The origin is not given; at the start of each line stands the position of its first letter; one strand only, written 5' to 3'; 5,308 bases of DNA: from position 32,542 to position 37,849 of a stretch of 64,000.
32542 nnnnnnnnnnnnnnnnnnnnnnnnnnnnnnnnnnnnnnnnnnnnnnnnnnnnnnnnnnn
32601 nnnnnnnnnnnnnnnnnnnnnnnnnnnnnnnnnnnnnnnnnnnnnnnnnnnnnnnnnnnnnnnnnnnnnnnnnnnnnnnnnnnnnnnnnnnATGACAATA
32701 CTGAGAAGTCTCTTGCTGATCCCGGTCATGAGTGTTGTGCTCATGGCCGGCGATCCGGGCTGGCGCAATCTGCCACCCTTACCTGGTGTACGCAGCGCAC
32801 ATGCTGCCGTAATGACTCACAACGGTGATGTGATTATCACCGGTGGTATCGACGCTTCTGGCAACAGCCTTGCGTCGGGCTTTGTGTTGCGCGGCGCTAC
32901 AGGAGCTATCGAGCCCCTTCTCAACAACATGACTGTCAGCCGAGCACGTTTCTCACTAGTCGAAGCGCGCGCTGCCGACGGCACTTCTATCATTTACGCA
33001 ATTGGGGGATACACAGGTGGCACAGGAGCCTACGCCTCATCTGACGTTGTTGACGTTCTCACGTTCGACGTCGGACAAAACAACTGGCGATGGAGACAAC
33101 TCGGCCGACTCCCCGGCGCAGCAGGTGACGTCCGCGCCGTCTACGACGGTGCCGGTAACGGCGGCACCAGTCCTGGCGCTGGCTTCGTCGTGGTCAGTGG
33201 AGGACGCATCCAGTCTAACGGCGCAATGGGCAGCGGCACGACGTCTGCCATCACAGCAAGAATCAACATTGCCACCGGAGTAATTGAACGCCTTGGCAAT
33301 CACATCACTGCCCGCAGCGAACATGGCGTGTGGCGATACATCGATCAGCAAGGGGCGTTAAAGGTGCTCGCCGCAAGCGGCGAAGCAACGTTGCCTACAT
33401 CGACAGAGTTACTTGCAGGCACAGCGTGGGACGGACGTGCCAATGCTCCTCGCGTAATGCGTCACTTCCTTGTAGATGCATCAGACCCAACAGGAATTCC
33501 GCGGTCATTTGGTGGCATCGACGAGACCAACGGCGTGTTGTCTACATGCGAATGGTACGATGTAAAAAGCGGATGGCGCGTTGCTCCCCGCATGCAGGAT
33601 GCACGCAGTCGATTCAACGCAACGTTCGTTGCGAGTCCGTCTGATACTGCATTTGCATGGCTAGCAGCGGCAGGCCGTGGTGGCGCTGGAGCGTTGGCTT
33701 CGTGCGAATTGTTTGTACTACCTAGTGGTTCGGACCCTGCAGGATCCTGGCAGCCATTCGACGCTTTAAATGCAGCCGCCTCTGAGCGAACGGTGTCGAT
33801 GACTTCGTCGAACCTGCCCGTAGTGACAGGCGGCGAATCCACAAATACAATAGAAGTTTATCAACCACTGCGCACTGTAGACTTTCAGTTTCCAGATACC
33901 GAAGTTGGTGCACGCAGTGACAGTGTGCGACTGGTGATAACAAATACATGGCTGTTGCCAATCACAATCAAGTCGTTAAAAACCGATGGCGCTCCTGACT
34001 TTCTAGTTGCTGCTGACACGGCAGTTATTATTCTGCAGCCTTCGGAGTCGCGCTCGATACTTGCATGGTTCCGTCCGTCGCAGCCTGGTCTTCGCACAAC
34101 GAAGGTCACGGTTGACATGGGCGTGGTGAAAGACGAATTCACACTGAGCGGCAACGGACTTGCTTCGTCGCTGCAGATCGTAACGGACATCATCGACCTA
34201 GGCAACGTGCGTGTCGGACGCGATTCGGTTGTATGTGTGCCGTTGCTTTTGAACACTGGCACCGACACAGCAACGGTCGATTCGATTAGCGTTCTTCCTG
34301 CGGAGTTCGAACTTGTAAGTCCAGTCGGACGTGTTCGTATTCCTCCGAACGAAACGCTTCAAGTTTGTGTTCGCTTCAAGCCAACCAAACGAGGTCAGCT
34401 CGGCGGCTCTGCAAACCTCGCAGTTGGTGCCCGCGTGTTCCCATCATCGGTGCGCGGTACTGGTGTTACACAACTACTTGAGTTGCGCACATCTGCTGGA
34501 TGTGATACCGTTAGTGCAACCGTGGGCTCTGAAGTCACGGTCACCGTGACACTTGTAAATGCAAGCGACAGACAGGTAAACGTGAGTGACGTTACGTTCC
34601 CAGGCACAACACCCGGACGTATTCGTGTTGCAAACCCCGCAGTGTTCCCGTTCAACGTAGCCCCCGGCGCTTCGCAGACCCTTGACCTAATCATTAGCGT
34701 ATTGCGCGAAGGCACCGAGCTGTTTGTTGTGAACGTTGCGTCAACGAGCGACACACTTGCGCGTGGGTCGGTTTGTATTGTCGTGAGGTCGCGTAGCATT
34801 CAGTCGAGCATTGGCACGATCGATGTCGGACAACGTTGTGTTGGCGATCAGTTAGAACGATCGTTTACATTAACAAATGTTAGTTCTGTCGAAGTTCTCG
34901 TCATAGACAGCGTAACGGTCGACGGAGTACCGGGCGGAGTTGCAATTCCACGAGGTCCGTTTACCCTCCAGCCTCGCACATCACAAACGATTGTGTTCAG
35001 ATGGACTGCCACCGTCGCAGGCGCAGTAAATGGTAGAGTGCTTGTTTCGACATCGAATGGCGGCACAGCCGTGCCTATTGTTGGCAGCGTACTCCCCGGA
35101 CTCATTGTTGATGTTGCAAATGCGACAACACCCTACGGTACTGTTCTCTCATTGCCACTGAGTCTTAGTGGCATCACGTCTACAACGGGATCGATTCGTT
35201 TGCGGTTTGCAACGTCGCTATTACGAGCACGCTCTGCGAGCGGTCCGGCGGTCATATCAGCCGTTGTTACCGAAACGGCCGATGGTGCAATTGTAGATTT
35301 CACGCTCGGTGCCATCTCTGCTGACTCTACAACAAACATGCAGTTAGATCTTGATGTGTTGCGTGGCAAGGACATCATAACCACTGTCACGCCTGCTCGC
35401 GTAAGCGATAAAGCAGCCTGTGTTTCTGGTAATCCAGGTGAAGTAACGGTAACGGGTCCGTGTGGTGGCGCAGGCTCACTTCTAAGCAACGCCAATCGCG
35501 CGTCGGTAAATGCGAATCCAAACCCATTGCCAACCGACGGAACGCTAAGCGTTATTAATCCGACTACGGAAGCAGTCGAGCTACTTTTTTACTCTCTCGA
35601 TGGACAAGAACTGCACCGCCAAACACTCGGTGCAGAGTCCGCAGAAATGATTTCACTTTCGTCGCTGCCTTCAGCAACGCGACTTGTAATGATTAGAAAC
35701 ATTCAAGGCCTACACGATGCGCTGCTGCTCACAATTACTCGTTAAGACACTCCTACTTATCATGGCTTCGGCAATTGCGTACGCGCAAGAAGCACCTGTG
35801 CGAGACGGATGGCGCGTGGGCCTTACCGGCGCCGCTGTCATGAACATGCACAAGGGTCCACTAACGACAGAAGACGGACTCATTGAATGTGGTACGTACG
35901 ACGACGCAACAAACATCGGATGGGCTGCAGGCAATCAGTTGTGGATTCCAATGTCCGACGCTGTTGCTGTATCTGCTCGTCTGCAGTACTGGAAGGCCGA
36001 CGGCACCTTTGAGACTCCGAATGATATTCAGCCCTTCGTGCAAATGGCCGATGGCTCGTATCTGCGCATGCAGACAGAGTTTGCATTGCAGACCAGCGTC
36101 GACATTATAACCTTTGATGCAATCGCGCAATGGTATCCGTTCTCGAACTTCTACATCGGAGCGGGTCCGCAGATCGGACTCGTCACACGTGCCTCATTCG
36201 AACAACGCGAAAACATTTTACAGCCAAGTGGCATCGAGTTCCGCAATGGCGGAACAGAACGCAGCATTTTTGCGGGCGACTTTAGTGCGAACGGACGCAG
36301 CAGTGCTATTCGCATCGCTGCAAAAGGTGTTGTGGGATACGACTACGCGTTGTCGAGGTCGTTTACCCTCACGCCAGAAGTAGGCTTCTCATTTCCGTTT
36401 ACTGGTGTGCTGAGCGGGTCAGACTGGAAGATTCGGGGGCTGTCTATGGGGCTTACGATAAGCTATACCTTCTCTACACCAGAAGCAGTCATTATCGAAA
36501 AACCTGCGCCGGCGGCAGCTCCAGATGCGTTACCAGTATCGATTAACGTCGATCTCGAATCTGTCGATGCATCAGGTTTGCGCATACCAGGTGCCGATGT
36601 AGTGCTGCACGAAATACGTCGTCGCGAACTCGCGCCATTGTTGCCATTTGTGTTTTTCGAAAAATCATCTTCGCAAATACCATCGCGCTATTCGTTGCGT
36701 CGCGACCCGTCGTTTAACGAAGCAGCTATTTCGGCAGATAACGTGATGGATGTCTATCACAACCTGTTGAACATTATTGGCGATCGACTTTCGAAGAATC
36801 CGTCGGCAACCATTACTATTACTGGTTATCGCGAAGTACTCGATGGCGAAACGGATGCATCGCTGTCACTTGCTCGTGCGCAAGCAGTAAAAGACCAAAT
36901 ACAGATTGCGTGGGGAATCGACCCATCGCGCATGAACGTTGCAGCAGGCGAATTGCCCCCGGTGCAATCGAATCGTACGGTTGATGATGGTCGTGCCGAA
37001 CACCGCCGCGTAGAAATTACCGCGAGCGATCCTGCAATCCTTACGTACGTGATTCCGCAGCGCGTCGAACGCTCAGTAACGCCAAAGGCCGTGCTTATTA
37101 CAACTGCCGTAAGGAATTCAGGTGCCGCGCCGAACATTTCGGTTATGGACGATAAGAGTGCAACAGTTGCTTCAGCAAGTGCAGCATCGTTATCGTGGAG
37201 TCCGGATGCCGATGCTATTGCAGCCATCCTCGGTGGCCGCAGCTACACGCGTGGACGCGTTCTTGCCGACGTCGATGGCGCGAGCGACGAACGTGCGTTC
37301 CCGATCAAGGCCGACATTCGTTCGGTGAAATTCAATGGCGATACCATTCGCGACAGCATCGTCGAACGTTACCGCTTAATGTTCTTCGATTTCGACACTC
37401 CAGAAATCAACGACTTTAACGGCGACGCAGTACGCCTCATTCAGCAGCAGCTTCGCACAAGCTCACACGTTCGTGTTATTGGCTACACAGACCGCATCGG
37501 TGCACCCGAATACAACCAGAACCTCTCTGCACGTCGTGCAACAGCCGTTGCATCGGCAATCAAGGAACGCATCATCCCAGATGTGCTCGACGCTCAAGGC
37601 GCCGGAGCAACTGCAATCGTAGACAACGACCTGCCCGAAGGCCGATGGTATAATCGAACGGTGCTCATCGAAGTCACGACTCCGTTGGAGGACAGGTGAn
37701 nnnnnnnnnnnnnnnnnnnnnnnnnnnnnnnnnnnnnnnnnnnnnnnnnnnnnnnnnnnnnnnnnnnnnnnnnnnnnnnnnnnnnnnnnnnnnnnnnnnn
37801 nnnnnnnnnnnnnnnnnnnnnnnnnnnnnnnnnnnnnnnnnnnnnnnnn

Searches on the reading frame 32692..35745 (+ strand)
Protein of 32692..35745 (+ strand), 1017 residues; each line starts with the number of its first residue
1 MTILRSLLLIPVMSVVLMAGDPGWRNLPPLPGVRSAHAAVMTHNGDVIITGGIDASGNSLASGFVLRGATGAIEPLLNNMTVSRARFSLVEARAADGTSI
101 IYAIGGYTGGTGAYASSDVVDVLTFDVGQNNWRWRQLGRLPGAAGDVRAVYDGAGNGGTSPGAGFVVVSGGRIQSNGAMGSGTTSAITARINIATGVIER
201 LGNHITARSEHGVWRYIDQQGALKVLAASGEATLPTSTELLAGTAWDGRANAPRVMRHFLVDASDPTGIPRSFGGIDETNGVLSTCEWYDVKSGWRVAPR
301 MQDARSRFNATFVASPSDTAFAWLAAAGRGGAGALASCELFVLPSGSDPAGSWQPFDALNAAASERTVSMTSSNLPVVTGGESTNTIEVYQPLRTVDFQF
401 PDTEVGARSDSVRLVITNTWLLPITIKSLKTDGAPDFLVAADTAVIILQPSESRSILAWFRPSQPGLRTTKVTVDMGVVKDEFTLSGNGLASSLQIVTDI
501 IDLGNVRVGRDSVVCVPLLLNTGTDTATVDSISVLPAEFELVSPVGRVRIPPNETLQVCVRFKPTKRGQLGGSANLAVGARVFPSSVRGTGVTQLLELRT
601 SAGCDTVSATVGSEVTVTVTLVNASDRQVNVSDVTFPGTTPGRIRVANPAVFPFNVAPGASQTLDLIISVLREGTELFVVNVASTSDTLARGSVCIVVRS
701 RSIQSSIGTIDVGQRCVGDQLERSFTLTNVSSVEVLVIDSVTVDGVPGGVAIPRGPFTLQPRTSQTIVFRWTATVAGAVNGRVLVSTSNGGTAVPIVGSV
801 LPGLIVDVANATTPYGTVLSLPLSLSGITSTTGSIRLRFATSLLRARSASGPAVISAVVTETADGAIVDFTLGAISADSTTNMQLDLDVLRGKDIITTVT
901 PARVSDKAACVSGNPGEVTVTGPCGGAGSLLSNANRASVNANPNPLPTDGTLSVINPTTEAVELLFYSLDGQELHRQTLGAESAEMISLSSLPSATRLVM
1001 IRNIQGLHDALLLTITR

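Call 54: search_protein_families(library=pfam, max_evalue=0.01, proteins=[window:32692-35745:+])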
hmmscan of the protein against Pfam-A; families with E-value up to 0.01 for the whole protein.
window:32692-35745:+ (1017 aa): 8 families
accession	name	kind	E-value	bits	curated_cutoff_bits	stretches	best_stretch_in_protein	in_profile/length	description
PF15780.11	ASH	-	1.2e-12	48.3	27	1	709-789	13-92/98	Abnormal spindle-like microcephaly-assoc'd, ASPM-SPD-2-Hydin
PF22544.2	HYDIN_VesB_CFA65-like_Ig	-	2.9e-11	43.9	25.5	1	498-570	7-78/100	HYDIN/CFA65/VesB-like, Ig-like domain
PF01344.31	Kelch_1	-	2e-06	27.6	20.1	0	36-65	3-31/46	Kelch motif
PF13964.12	Kelch_6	-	2.2e-06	27.9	25.3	0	156-208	5-50/50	Kelch motif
PF22073.2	Cep192_D4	-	4.2e-05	24.1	35.5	0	539-570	49-86/112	Cep192 domain 4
PF24681.1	Kelch_KLHDC2_KLHL20_DRC7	-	0.0011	18.8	50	1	30-133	47-142/221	KLHDC2/KLHL20/DRC7 Kelch-repeats domain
PF24507.1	Ig_CFAP65_4th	-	0.0016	19.2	27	0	550-568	34-52/76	CFAP65, fourth Ig-like domain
PF00927.28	Transglut_C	-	0.0023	18.5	26.6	0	608-681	10-87/106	Transglutaminase family, C-terminal ig like domain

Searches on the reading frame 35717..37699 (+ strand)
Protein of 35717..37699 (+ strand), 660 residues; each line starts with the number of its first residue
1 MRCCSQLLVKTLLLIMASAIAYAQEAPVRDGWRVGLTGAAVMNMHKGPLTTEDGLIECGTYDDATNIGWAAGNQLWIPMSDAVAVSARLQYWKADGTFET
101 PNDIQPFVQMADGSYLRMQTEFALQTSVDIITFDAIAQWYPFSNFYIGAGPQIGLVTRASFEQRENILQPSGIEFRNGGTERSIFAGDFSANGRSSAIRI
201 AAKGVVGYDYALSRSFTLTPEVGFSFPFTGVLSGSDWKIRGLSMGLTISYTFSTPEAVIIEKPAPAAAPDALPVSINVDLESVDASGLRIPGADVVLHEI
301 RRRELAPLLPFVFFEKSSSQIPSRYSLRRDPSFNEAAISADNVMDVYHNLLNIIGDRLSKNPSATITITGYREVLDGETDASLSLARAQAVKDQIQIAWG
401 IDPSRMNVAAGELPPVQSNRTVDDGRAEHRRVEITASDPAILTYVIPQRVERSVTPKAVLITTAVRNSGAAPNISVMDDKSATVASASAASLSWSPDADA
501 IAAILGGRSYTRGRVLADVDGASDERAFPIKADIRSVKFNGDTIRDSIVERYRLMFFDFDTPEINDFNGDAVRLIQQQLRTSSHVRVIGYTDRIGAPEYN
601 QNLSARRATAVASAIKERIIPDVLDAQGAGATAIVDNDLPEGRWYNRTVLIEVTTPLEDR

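Call 54: search_protein_families(library=pfam, max_evalue=0.01, proteins=[window:35717-37699:+])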
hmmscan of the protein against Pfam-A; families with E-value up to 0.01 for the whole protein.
window:35717-37699:+ (660 aa): 1 family
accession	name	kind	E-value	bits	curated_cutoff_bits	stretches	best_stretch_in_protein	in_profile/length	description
PF00691.25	OmpA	-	6.5e-19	68.5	27.2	2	556-637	1-88/98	OmpA family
